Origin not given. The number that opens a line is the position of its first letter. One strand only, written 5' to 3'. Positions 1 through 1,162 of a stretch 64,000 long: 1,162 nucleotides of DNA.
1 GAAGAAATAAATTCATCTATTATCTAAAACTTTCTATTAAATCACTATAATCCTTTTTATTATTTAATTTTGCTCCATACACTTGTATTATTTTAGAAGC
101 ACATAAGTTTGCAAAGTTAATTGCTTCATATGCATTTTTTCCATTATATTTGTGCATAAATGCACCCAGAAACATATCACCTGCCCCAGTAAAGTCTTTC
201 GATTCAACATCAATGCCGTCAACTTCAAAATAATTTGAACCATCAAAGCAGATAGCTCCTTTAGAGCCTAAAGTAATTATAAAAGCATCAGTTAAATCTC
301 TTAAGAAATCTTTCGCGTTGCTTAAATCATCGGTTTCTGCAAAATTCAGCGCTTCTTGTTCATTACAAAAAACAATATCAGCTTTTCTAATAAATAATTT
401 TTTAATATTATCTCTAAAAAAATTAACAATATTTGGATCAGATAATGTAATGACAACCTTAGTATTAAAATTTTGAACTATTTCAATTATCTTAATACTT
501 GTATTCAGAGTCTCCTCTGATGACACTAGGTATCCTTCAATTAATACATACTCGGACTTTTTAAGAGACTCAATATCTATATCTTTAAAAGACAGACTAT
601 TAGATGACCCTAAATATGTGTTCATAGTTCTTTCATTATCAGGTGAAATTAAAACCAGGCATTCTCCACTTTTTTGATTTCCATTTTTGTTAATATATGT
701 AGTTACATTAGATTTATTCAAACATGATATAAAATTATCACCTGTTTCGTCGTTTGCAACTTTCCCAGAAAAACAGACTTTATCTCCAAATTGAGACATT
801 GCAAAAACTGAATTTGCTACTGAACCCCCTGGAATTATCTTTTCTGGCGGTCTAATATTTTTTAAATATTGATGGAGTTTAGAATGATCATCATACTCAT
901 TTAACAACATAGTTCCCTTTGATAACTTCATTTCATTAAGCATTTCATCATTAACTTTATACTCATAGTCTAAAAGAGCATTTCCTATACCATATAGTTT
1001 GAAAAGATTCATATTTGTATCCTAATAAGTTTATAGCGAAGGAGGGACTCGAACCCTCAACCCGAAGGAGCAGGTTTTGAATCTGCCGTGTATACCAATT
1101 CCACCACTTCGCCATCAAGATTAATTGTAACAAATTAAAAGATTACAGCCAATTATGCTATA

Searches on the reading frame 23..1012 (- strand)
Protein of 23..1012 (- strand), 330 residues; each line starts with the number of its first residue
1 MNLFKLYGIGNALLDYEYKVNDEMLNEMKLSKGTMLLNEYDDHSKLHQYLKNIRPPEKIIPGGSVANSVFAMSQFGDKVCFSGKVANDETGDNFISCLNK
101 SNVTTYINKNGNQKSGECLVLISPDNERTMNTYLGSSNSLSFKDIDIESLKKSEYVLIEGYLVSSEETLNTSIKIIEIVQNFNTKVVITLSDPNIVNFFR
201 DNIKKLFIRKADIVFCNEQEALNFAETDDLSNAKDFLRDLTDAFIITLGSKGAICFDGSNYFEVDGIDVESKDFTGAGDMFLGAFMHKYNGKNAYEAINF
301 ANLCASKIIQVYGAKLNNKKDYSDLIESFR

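Call 35: find_encoding_contigs(protein=window:23-1012:-, flank=10000, max_places=1)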
Protein window:23-1012:- (330 aa): 1 contig read that carries it; 1 place shown.
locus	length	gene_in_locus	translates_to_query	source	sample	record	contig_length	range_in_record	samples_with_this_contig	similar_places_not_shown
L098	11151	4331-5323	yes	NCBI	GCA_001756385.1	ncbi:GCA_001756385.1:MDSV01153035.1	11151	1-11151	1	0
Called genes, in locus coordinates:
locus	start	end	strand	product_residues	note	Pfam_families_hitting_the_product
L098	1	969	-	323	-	?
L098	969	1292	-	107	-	PF02699:YajC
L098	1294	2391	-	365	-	PF01702:TGT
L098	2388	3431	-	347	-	PF02547:Queuosine_synth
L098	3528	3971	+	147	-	-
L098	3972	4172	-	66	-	-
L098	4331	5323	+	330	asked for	PF00294:PfkB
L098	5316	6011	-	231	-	PF00215:OMPdecase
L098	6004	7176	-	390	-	PF13424:TPR_12 (faint), PF13428:TPR_14 (faint), PF14559:TPR_19 (faint), PF13176:TPR_7 (faint), PF18073:Zn_ribbon_LapB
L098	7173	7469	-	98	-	PF06305:LapA_dom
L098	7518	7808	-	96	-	PF00216:Bac_DNA_binding, PF18291:HU-HIG (weak)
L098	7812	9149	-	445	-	PF21710:Spt6_S1 (faint), PF00575:S1, PF23459:S1_RRP5 (weak), PF00575:S1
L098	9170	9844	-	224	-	PF13189:Cytidylate_kin2 (faint), PF02224:Cytidylate_kin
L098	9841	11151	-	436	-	?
